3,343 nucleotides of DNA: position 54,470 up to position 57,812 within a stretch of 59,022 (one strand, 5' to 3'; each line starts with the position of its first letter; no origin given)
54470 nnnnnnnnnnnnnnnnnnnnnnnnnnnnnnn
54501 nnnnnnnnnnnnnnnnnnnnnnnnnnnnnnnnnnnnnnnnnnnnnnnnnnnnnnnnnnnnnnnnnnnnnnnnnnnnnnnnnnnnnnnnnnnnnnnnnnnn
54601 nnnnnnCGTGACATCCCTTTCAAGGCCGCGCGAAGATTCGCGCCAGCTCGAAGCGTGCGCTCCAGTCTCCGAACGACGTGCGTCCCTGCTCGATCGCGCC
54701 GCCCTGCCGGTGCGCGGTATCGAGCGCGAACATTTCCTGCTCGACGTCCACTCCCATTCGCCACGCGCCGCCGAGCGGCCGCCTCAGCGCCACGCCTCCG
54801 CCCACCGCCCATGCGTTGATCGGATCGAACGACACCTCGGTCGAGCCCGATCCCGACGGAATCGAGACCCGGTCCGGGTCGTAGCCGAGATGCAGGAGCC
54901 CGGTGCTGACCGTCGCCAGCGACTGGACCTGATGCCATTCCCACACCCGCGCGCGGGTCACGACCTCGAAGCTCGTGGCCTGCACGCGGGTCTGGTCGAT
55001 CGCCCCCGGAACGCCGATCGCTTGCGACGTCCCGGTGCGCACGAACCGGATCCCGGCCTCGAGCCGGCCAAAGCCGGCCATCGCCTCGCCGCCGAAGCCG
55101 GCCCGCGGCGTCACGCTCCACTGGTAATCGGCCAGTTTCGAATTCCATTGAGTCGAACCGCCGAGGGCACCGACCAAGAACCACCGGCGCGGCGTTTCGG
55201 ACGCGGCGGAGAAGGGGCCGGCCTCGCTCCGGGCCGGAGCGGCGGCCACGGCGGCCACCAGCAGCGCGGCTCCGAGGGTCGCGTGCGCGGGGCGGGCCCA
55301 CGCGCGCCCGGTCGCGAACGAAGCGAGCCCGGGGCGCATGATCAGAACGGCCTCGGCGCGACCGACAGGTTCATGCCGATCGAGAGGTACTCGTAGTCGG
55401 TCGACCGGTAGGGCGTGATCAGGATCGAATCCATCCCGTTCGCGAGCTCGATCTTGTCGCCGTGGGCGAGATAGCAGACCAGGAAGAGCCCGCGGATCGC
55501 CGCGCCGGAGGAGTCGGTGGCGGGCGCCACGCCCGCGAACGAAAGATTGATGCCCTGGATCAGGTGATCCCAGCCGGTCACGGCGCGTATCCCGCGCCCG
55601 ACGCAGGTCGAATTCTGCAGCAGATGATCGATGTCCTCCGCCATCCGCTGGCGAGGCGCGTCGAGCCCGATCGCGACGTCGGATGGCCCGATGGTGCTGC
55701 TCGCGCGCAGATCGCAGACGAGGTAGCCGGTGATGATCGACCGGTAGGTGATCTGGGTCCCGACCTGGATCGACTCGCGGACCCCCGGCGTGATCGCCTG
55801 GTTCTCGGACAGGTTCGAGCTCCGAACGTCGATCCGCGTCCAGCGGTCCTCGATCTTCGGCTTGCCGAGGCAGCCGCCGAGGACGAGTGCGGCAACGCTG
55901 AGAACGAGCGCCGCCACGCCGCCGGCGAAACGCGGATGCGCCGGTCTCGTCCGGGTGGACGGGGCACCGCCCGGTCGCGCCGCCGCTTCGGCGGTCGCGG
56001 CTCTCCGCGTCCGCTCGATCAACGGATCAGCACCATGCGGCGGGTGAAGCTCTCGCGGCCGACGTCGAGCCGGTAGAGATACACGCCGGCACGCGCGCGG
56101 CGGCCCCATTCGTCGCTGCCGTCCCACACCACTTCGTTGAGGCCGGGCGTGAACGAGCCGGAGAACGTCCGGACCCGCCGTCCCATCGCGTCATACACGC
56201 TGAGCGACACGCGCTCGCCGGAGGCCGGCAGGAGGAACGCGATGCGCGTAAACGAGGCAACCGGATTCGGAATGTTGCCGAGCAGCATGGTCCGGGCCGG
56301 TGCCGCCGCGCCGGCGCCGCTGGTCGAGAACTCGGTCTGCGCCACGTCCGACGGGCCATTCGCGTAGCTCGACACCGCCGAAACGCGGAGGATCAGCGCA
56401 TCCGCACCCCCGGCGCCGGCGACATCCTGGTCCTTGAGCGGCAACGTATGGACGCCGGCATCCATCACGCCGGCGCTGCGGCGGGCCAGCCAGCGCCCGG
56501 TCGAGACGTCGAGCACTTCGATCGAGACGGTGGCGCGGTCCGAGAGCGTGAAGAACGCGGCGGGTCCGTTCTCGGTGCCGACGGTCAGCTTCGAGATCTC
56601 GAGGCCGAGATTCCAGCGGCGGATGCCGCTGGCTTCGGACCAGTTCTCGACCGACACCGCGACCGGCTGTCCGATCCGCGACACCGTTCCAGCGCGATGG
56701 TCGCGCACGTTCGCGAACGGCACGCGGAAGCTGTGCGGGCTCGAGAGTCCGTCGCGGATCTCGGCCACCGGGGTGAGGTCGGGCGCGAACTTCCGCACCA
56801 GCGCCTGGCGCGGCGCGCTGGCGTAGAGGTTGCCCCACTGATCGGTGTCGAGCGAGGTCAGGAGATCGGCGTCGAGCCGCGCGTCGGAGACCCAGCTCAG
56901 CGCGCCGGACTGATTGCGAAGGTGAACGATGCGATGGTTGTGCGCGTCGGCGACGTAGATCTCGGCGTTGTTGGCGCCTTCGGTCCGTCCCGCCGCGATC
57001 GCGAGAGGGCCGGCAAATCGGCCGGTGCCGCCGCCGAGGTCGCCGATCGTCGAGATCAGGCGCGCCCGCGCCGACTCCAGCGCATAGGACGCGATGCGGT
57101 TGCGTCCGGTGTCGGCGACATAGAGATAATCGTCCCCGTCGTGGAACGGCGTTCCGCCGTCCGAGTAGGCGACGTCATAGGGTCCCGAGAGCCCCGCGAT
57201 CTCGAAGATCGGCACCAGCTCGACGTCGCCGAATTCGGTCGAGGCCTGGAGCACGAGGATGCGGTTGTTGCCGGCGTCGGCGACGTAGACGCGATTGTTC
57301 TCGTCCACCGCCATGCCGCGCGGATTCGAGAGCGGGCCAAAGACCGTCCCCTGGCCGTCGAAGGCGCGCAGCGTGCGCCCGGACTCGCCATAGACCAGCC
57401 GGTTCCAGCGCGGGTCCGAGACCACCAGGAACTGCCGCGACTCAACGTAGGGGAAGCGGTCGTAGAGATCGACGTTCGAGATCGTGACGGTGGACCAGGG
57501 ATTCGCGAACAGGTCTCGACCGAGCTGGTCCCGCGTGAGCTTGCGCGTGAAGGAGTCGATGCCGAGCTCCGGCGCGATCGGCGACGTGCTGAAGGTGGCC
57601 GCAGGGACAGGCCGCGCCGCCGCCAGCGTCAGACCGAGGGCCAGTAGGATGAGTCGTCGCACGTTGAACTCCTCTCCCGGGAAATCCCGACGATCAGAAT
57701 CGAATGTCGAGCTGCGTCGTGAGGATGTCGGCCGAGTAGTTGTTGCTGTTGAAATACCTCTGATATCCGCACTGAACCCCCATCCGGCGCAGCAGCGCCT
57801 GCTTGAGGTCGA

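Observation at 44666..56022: Glt/Nfs-like envelope-spanning gene cluster outside a myxobacterial context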

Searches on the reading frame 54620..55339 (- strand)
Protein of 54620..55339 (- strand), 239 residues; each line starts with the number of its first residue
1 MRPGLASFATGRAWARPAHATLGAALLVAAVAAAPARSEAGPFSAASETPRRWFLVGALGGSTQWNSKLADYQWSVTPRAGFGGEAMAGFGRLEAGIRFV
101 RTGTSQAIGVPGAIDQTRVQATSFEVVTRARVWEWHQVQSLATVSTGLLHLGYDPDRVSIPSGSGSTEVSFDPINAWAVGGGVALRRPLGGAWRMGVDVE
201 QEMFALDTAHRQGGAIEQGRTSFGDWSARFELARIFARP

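Call 4: search_protein_families(library=ncbifam, proteins=[window:54620-55339:-], max_evalue=0.1)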
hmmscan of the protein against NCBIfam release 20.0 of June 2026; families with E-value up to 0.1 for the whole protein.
window:54620-55339:- (239 aa): 0 families

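Call 5: search_protein_families(library=pfam, proteins=[window:54620-55339:-], max_evalue=0.1)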
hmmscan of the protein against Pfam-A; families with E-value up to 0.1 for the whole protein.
window:54620-55339:- (239 aa): 0 families

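Call 49: find_homologous_proteins(query=window:54620-55339:-, max_evalue=0.001)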
Query window:54620-55339:- (239 aa): 20 proteins with E <= 0.001 among 7043 candidates.
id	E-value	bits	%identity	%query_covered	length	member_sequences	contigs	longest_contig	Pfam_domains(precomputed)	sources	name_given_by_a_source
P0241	2.4e-147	507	97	100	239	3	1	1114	-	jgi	-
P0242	6.4e-87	309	67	92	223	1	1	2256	-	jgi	jgi:hypothetical protein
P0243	7.1e-50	188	49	80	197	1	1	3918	-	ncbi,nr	ncbi:MAG: hypothetical protein HOP12_02055, partial [Candidatus Eisenbacteria bacterium]|nr:hypothet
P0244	2.8e-49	186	47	92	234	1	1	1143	-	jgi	jgi:hypothetical protein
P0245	2.9e-49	186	50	76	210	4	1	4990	-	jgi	jgi:hypothetical protein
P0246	1.2e-48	184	46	96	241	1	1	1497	-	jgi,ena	-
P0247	2.7e-48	183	48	79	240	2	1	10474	-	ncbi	-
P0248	4.2e-48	182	49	82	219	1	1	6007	-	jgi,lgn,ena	-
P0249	3.6e-46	176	51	79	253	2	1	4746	-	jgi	-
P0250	1.2e-45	174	49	73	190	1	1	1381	-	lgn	-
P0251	8.2e-45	171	46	78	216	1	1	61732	-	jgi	jgi:hypothetical protein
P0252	1.4e-44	171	45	95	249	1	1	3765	-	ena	-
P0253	1.1e-40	158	47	76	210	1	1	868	-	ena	-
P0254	2.1e-40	157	47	77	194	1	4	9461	-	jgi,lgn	jgi:hypothetical protein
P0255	2.1e-28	118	38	74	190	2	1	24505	-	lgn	-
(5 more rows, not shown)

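Call 52: find_encoding_contigs(protein=P0255, flank=10000, max_places=1)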
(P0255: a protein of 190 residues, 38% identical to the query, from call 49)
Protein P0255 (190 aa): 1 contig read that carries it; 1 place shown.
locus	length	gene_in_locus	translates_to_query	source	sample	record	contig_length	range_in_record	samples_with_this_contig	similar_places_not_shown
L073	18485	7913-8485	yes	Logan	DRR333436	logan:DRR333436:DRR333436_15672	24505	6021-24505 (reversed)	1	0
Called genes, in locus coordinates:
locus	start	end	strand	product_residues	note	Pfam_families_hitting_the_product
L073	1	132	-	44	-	?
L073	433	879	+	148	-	-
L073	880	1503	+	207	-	PF13505:OMP_b-brl (weak)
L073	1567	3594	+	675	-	PF07676:PD40 (faint), PF26549:Tricorn_N (faint), PF18582:HZS_alpha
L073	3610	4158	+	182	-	PF08534:Redoxin, PF00578:AhpC-TSA, PF00085:Thioredoxin, PF13905:Thioredoxin_8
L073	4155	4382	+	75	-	PF14086:DUF4266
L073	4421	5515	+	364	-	PF12094:DUF3570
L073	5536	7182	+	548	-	PF01436:NHL, PF18962:Por_Secre_tail (weak), PF13860:FlgD_ig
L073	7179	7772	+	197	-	-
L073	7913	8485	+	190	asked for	-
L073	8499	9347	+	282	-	PF06347:SH3_4 (weak), PF08239:SH3_3, PF13505:OMP_b-brl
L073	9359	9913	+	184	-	-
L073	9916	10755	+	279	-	-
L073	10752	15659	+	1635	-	PF13174:TPR_6 (faint), PF13525:YfiO (faint)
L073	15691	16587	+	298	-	PF13424:TPR_12 (faint), PF13428:TPR_14 (faint), PF14559:TPR_19 (weak), PF07719:TPR_2 (faint), PF13181:TPR_8 (faint)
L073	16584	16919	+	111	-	-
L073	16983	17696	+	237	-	PF01618:MotA_ExbB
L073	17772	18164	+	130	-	PF02472:ExbD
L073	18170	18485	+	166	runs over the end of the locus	PF02472:ExbD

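Call 53: find_encoding_contigs(protein=P0251, flank=10000, max_places=1)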
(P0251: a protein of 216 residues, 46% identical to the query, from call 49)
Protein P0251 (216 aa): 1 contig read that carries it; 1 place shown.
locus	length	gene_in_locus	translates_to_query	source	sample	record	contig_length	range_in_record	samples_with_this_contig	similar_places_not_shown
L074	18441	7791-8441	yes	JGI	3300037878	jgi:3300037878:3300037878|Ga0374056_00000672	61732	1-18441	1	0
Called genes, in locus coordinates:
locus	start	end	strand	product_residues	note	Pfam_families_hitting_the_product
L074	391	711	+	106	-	-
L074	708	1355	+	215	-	PF13505:OMP_b-brl (faint)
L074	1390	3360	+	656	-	PF07676:PD40 (faint), PF26549:Tricorn_N (weak), PF18582:HZS_alpha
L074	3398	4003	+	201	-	PF00578:AhpC-TSA, PF08534:Redoxin, PF00085:Thioredoxin, PF13905:Thioredoxin_8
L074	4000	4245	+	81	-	PF14086:DUF4266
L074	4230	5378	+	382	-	PF12094:DUF3570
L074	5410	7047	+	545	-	PF08450:SGL (faint), PF01436:NHL (weak), PF13860:FlgD_ig (weak)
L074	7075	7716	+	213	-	-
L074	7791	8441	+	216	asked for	-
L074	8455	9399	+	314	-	PF06347:SH3_4 (faint), PF08239:SH3_3 (weak)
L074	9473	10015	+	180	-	-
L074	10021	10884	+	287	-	-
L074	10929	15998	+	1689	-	PF13174:TPR_6 (faint), PF13525:YfiO (faint), PF13432:TPR_16 (weak)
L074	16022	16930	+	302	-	PF13432:TPR_16 (faint), PF13428:TPR_14 (faint), PF13424:TPR_12 (faint), PF07719:TPR_2 (faint), PF13181:TPR_8 (faint), PF14559:TPR_19, PF13431:TPR_17 (faint)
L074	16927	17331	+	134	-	-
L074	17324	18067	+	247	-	PF01618:MotA_ExbB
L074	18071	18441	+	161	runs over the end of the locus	PF02472:ExbD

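Call 54: predict_structure(alignment_id=A2)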
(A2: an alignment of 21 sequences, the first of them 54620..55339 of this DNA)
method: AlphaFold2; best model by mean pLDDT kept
length: 239 residues; sequences in the alignment: 21
mean_pLDDT: 82.8   pTM: 0.74
mean pLDDT of the five models: 82.8, 82.2, 82.1, 81.9, 81.1
residues with pLDDT >= 90: 154; 70-90: 34; 50-70: 5; < 50: 46
segments of 3 or more residues with pLDDT < 50: 1-46
pLDDT, mean of each block of 10 residues (from residue 1): 33 35 35 41 49 96 96 95 97 97 94 92 98 94 98 95 89 96 96 97 92 85 97 91
secondary structure, 60 per line:
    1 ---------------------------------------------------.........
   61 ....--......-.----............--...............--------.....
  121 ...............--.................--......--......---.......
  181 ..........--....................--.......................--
elements in order: E52-64 H67-72 E79-90 E93-107 E116-135 E138-154 E157-162 E165-170 E174-190 E193-212 E215-237

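Call 57: fold_search(model_id=the predicted structure, library=pdb)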
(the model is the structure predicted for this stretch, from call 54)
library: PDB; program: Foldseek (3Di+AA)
matches with E <= 10: 1075; with E <= 0.001: 47
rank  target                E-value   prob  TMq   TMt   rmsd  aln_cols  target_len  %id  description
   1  9a2m_MODEL_1_A        1.1e-07  1.00  0.44  0.32   8.1       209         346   12  Model of E. coli OmpA by in-cell photo-crosslinking MS and deep learning (released 2023-02-24)
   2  9fzd_A                9.6e-07  1.00  0.51  0.67   5.4       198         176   10  Structure of OmpA-long in complex with nanobody Nb39 (released 2024-07-17)
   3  9fzc_A                9.6e-07  1.00  0.45  0.61   7.0       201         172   11  Structure of OmpA-short in complex with nanobody Nb01 (released 2024-07-17)
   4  8qxp                  2.8e-06  1.00  0.47  0.59   5.8       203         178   11  Crystal structure of the outer membrane porin OmpW from Klebsiella pneumoniae (released 2024-01-24)
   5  1p4t                  5.6e-06  1.00  0.41  0.61   7.9       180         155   10  Crystal structure of Neisserial surface protein A (NspA) (released 2003-07-22)
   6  9nh2_A                6.0e-06  1.00  0.51  0.54   7.0       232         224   10  In situ cryo-EM structure of porin III of the Legionella Dot/Icm T4SS machine (released 2025-09-17)
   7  1k24                  7.0e-06  1.00  0.38  0.37  10.2       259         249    9  Crystal Structure of the OpcA Outer Membrane Adhesin/Invasin from Neisseria meningitidis (released 2002-03-27)
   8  1bxw                  8.7e-06  1.00  0.38  0.49   7.9       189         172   14  OUTER MEMBRANE PROTEIN A (OMPA) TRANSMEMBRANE DOMAIN (released 1998-10-14)
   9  2x55                  8.7e-06  1.00  0.37  0.34  11.0       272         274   10  Yersinia Pestis Plasminogen Activator Pla (Native) (released 2010-07-28)
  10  2x56                  1.1e-05  1.00  0.39  0.35  16.1       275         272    9  Yersinia Pestis Plasminogen Activator Pla (Native) (released 2010-07-28)
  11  9nh1_B                1.3e-05  1.00  0.43  0.40   6.6       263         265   10  In situ cryo-EM structure of porin I of the Legionella Dot/Icm T4SS machine (released 2025-09-17)
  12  2f1v_A                1.7e-05  1.00  0.47  0.58   5.4       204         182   14  Outer membrane protein OmpW (released 2006-01-24)
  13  1uyn                  2.5e-05  0.97  0.17  0.16  24.2       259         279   10  Translocator domain of autotransporter NalP from Neisseria meningitidis (released 2004-03-18)
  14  2x4m_C                3.7e-05  1.00  0.36  0.31  11.2       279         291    8  Yersinia Pestis Plasminogen Activator Pla (released 2010-07-28)
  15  3qrc_B                4.4e-05  1.00  0.39  0.55   7.1       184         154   13  The crystal structure of Ail, the attachment invasion locus protein of Yersinia pestis, in complex with the heparin an (released 2011-11-23)
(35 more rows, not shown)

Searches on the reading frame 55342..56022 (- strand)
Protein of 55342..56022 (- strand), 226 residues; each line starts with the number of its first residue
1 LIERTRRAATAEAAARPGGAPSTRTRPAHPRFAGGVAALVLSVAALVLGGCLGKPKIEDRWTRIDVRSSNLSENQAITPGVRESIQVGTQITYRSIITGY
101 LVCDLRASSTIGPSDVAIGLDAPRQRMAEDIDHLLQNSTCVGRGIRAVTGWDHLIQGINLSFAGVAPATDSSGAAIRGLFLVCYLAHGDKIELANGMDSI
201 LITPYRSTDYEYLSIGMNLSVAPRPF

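Call 4: search_protein_families(library=ncbifam, proteins=[window:55342-56022:-], max_evalue=0.1)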
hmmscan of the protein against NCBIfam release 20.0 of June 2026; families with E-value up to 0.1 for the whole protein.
window:55342-56022:- (226 aa): 0 families

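Call 5: search_protein_families(library=pfam, proteins=[window:55342-56022:-], max_evalue=0.1)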
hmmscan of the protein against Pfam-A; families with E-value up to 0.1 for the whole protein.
window:55342-56022:- (226 aa): 0 families

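Call 59: search_protein_families(library=pfam, proteins=[window:55342-56022:-], max_evalue=10)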
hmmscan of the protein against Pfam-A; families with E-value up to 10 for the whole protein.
window:55342-56022:- (226 aa): 0 families

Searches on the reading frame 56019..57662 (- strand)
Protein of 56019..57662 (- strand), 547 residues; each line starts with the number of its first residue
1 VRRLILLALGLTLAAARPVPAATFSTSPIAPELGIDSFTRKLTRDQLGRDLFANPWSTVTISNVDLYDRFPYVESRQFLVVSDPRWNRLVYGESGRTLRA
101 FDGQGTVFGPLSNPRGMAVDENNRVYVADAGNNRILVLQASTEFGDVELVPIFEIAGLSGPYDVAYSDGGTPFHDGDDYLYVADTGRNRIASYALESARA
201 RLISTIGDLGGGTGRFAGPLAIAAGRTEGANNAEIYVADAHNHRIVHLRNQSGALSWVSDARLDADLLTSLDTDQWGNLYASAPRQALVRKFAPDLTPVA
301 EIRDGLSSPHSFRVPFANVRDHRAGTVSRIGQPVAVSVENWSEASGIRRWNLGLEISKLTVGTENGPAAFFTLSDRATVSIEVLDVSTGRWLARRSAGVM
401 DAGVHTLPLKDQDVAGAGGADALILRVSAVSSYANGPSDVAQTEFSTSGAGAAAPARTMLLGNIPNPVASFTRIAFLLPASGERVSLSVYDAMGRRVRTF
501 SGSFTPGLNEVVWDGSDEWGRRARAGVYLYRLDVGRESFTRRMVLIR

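Call 4: search_protein_families(library=ncbifam, proteins=[window:56019-57662:-], max_evalue=0.1)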
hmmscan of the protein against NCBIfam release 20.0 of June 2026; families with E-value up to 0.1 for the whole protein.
window:56019-57662:- (547 aa): 8 families
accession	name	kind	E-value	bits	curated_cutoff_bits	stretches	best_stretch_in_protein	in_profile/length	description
NF035926.1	scyF_NHL_VPEP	equivalog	1.2e-17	64.1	350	2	166-258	152-236/376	scytonemin biosynthesis PEP-CTERM protein ScyF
NF033707.1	T9SS_sortase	equivalog_domain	9e-08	30.2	420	1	460-535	998-1078/1095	type IX secretion system sortase PorU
TIGR04183.1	Por_Secre_tail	domain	5.2e-07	29.6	23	1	465-544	3-70/72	T9SS type A sorting domain-containing protein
NF005176.1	PRK06655.1-1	equivalog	8.2e-05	22.6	230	1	475-529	89-144/197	flagellar hook assembly protein FlgD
NF033206.1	ScyE_fam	subfamily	8.3e-05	22.3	80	1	111-140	139-167/333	ScyD/ScyE family protein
NF053608.1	Lsa66_OmpA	equivalog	0.03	12.7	700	1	490-532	184-226/581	fibronectin-binding adhesin Lsa66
NF009453.0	PRK12813.1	equivalog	0.06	12.9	264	0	480-533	121-172/223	flagellar basal body rod modification protein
TIGR02276.1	beta_rpt_yvtn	repeat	0.065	13.2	27.85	0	122-142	3-23/42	beta-propeller repeat protein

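Call 5: search_protein_families(library=pfam, proteins=[window:56019-57662:-], max_evalue=0.1)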
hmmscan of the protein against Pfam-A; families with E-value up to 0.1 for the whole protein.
window:56019-57662:- (547 aa): 7 families
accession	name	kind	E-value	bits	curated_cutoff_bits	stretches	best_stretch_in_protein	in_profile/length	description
PF01436.27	NHL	-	9.6e-14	51.1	20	2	111-137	1-27/28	NHL repeat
PF13860.13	FlgD_ig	-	1.7e-08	34.8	27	1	475-530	15-71/79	FlgD Ig-like domain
PF13585.12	CHU_C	-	0.024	15.2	27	1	483-534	27-72/86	CHU_C Type IX secretion signal domain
PF08450.18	SGL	-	0.028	14.5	26.3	0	112-140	184-212/246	SMP-30/Gluconolactonase/LRE-like region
PF25021.1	TEN_NHL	-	0.034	13.6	27.1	0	102-134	132-164/357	Teneurin NHL domain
PF18962.6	Por_Secre_tail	-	0.043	14.5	27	0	465-541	3-71/75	Secretion system C-terminal sorting domain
PF06739.17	SBBP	-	0.045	14.1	20.5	0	113-128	14-29/38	Beta-propeller repeat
